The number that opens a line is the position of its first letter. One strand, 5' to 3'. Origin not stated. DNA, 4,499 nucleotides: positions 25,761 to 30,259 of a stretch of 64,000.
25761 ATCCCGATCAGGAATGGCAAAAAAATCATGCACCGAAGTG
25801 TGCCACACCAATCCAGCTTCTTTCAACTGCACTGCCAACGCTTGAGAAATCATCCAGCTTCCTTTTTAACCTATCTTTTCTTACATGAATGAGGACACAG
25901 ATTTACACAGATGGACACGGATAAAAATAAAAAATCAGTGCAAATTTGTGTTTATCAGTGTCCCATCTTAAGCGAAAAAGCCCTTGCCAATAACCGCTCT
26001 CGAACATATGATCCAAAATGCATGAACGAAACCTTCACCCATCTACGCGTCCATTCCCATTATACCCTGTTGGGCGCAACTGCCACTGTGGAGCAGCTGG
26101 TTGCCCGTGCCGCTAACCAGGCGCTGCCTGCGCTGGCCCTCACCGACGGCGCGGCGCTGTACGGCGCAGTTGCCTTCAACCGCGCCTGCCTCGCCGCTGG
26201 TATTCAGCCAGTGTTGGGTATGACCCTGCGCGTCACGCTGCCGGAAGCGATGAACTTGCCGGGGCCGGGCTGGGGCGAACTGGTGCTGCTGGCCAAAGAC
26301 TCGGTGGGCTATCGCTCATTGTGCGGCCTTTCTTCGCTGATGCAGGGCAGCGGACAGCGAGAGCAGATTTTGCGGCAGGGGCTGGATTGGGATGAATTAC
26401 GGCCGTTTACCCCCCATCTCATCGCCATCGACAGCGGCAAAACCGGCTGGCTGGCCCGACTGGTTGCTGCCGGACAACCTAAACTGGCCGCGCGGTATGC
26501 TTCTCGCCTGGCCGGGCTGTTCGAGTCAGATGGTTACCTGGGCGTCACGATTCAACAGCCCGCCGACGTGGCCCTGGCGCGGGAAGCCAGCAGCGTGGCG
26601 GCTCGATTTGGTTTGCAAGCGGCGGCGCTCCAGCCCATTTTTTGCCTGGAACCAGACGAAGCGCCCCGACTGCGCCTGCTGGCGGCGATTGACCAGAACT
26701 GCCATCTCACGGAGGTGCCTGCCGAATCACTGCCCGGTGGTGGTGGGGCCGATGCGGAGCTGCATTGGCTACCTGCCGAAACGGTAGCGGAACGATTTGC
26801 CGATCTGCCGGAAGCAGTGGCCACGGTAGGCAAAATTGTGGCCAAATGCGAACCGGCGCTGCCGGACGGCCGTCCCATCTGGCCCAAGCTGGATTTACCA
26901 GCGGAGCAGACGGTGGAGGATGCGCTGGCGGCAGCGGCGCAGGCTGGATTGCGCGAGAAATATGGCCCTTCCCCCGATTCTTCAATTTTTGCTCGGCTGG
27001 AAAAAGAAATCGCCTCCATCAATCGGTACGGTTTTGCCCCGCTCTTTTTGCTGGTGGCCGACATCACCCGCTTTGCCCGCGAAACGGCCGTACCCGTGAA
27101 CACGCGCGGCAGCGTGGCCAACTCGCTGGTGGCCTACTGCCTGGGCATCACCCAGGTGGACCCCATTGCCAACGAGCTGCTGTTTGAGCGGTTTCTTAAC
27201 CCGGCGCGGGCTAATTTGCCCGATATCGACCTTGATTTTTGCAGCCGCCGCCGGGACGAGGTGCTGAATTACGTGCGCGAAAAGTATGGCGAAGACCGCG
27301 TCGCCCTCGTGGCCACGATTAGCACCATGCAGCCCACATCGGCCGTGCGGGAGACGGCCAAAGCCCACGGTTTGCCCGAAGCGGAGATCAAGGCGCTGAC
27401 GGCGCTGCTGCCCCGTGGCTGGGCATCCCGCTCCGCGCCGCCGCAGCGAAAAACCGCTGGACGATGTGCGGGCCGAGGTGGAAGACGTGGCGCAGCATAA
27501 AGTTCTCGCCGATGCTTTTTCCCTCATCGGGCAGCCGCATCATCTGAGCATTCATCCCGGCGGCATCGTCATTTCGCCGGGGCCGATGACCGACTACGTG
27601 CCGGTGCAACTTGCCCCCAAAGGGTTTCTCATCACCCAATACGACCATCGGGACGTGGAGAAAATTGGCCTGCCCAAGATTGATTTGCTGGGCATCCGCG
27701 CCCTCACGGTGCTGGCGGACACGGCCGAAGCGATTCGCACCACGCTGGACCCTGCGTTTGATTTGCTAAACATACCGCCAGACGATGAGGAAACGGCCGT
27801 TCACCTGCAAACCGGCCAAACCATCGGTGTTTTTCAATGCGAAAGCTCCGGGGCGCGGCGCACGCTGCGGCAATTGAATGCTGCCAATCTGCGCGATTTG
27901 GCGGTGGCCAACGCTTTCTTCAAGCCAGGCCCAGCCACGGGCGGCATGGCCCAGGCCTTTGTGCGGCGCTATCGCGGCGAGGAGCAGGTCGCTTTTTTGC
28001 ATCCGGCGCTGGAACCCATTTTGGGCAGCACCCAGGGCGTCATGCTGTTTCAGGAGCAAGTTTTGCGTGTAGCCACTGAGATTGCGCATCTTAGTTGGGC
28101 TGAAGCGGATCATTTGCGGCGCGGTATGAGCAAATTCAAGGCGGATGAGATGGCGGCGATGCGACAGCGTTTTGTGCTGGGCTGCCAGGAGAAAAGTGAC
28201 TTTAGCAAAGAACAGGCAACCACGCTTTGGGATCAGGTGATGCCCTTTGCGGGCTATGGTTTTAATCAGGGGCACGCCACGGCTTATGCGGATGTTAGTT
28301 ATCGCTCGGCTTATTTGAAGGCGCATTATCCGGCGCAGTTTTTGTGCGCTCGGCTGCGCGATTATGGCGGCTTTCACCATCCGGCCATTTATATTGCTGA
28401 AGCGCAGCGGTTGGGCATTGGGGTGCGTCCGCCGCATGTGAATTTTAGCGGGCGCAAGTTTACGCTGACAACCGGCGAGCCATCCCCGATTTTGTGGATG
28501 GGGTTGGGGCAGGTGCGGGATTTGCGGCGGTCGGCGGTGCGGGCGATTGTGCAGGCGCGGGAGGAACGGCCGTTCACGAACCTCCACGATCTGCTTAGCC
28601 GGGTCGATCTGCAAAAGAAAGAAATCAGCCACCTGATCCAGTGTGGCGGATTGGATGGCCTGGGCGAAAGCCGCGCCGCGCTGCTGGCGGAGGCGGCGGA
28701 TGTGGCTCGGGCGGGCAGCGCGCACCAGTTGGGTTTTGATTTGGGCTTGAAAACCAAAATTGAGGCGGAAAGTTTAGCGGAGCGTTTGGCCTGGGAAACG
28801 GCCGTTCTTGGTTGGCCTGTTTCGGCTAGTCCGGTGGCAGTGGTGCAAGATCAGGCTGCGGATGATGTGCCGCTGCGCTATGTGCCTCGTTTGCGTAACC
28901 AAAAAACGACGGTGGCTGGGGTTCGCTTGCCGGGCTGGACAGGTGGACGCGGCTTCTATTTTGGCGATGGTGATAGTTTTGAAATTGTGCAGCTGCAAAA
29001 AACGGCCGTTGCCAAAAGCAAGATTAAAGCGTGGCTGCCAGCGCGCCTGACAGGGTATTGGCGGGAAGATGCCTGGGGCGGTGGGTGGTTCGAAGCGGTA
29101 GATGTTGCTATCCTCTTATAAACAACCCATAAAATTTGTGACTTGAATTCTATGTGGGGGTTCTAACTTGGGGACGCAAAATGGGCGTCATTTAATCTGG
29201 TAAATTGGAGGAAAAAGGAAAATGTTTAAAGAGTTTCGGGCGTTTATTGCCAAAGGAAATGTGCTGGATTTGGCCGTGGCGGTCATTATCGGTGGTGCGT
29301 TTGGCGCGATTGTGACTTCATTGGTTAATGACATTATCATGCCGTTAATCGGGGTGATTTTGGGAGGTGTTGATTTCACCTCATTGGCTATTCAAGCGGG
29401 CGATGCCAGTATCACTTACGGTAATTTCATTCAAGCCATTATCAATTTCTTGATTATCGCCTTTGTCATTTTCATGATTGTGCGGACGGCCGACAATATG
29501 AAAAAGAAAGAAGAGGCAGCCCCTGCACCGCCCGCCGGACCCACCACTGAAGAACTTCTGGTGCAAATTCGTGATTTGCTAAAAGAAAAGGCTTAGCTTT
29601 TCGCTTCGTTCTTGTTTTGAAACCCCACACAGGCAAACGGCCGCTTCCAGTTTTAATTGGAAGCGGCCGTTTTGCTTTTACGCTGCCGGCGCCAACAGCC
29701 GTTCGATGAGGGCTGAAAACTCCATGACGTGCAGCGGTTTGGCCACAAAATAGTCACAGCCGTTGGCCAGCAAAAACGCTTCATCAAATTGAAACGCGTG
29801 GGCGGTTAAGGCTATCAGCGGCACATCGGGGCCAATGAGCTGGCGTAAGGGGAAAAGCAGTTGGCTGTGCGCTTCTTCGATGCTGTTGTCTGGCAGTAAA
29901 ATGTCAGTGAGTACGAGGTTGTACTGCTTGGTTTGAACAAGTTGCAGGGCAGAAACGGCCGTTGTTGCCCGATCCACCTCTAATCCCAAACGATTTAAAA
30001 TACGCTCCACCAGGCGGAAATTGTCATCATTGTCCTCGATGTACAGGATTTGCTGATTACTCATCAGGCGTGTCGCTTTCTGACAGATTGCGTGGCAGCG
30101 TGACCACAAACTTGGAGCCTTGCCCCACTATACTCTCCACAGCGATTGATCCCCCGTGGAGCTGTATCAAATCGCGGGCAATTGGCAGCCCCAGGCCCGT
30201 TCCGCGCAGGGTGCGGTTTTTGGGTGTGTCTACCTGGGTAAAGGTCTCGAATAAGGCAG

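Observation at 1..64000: Highly iterated 8-bp palindrome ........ (HIP-like, but not HIP1) saturates the window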

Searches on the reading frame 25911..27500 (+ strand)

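Call 21: search_protein_families(library=pfam, max_evalue=0.00001, proteins=[window:25911-27500:+])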
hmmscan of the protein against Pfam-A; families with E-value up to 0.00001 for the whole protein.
window:25911-27500:+ (529 aa): 2 families
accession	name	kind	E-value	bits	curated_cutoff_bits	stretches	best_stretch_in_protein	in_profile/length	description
PF07733.18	DNA_pol3_alpha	-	3e-57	194.7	23.9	1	339-505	3-170/260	Bacterial DNA polymerase III alpha NTPase domain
PF02811.25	PHP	-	1.9e-26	93.8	26.4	1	44-209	1-157/164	PHP domain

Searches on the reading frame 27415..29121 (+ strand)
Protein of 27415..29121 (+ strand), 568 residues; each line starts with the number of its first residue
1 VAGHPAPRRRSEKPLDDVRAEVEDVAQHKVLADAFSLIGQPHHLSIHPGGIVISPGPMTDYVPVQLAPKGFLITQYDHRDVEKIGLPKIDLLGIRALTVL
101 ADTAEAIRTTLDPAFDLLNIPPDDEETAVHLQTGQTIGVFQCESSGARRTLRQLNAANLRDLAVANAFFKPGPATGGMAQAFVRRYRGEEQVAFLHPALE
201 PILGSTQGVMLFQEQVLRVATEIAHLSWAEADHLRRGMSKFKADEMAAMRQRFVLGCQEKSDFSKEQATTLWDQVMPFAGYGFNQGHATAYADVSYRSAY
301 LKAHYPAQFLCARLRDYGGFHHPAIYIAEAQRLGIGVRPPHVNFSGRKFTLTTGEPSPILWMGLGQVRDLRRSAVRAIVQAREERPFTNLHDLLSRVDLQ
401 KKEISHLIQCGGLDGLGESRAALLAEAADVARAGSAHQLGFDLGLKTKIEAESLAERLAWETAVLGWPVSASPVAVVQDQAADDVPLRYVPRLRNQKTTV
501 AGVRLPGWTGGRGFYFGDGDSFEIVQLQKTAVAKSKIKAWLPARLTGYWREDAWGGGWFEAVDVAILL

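Call 21: search_protein_families(library=pfam, max_evalue=0.00001, proteins=[window:27415-29121:+])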
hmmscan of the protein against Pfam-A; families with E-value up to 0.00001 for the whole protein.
window:27415-29121:+ (568 aa): 3 families
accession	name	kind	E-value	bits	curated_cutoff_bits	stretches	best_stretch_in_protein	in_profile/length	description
PF17657.6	DNA_pol3_finger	-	7.5e-46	155.9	22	1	97-260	2-165/166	Bacterial DNA polymerase III alpha subunit finger domain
PF14579.12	HHH_6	-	8.1e-22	77.7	25.6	1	334-423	1-90/90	Helix-hairpin-helix motif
PF07733.18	DNA_pol3_alpha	-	3.3e-14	53.6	23.9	1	26-93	192-260/260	Bacterial DNA polymerase III alpha NTPase domain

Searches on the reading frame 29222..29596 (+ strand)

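Call 21: search_protein_families(library=pfam, max_evalue=0.00001, proteins=[window:29222-29596:+])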
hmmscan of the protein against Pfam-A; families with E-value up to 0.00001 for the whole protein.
window:29222-29596:+ (124 aa): 1 family
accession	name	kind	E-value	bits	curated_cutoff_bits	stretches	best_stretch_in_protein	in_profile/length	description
PF01741.23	MscL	-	1.5e-45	155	27.4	1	1-121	1-123/123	Large-conductance mechanosensitive channel, MscL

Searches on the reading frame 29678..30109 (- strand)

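Call 21: search_protein_families(library=pfam, max_evalue=0.00001, proteins=[window:29678-30109:-])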
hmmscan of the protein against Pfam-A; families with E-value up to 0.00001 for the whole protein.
window:29678-30109:- (143 aa): 1 family
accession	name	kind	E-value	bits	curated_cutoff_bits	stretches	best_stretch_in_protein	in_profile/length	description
PF00072.30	Response_reg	-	1.2e-14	54.8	30.2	1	21-134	1-109/111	Response regulator receiver domain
